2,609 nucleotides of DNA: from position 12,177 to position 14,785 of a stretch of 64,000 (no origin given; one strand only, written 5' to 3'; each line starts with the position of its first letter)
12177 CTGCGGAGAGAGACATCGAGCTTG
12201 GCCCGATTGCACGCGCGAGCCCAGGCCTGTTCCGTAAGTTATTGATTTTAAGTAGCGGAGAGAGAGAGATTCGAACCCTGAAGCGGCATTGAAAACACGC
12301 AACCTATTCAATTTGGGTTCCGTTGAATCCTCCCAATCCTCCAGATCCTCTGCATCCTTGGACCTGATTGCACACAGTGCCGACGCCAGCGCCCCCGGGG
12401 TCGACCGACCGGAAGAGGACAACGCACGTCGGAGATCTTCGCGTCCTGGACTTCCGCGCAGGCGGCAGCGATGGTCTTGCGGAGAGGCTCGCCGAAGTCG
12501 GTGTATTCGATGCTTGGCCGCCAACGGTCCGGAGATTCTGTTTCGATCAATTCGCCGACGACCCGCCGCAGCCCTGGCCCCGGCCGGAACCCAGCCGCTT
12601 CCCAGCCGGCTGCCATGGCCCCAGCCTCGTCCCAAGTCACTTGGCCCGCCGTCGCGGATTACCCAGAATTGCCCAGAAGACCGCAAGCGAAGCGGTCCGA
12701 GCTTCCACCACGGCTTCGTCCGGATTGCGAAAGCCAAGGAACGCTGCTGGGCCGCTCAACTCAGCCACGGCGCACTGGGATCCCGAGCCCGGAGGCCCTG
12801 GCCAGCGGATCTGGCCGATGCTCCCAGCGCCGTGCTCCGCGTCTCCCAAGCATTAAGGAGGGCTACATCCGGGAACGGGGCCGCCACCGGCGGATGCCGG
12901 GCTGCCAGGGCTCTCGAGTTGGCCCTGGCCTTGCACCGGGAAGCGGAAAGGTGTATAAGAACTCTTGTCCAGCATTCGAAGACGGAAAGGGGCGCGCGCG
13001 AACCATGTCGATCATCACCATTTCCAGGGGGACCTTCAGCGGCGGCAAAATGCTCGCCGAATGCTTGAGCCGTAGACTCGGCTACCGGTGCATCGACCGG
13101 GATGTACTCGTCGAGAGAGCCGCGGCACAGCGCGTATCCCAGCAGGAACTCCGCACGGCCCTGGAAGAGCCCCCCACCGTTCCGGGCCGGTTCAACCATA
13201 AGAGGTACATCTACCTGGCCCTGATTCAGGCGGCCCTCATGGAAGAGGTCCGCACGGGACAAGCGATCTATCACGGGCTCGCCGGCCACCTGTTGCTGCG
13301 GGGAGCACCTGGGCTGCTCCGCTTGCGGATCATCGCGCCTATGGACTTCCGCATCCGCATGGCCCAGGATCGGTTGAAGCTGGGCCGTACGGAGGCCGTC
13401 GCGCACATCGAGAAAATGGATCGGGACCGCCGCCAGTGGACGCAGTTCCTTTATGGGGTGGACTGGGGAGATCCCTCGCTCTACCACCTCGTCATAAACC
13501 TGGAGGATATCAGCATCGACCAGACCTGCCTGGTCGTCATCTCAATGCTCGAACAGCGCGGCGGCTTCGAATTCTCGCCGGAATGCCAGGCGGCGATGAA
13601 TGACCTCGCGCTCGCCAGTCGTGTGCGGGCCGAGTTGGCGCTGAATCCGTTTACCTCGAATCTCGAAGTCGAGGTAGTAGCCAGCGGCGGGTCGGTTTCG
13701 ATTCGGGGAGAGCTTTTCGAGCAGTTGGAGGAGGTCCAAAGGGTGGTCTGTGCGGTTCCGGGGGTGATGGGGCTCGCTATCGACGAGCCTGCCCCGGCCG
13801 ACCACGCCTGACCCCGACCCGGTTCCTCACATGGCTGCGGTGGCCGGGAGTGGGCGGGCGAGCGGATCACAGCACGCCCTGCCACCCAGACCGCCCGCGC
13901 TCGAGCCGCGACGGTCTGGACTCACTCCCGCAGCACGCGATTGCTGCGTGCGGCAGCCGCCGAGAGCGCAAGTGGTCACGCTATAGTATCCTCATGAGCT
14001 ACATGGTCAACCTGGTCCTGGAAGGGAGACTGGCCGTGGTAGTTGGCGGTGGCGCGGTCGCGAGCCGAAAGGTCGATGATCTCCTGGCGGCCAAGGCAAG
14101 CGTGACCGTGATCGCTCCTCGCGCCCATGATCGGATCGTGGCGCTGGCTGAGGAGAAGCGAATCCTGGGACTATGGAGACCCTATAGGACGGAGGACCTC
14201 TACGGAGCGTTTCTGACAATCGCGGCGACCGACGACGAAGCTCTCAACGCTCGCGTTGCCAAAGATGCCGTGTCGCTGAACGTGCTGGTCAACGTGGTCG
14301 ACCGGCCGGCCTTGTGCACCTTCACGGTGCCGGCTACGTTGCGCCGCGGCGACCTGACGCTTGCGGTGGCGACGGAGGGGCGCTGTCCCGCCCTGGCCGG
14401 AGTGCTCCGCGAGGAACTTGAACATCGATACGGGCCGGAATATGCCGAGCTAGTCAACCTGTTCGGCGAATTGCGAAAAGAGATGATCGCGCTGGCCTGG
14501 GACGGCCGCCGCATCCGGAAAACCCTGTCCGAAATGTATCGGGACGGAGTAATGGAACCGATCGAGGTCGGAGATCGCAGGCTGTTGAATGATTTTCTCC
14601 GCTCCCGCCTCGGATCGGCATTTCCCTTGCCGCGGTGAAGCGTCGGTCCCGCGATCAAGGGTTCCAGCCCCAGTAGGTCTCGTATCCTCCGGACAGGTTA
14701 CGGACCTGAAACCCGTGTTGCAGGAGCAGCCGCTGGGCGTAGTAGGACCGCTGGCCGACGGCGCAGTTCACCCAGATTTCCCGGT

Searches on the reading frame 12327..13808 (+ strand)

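Call 29: search_protein_families(library=pfam, proteins=[window:12327-13808:+], max_evalue=0.0001)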
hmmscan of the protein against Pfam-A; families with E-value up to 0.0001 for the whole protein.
window:12327-13808:+ (494 aa): 1 family
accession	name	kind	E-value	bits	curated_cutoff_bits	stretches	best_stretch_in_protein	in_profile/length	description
PF13189.12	Cytidylate_kin2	-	8.8e-36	124.2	28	1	229-392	1-174/176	Cytidylate kinase-like family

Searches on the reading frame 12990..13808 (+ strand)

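Call 58: search_protein_families(library=pfam, proteins=[window:12990-13808:+], max_evalue=1)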
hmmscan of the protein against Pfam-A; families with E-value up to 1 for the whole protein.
window:12990-13808:+ (273 aa): 3 families
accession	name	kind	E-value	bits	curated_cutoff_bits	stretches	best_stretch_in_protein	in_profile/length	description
PF13189.12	Cytidylate_kin2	-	2.8e-36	125.8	28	1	8-171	1-174/176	Cytidylate kinase-like family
PF04972.22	BON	-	0.00032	21.4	27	1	204-259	1-58/69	BON domain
PF01202.28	SKI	-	0.23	12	22.1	0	22-51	8-37/159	Shikimate kinase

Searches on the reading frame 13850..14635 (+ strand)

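Call 84: search_protein_families(library=pfam, proteins=[window:13850-14635:+], max_evalue=0.001)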
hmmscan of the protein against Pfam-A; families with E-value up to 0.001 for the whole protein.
window:13850-14635:+ (262 aa): 2 families
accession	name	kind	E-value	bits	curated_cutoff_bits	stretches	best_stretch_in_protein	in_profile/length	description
PF13241.12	NAD_binding_7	-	1.4e-28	99.9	22.1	1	54-162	2-104/104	Putative NAD(P)-binding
PF14824.11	Sirohm_synth_M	-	0.00019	21.2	25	1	166-192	1-27/28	Sirohaem biosynthesis protein central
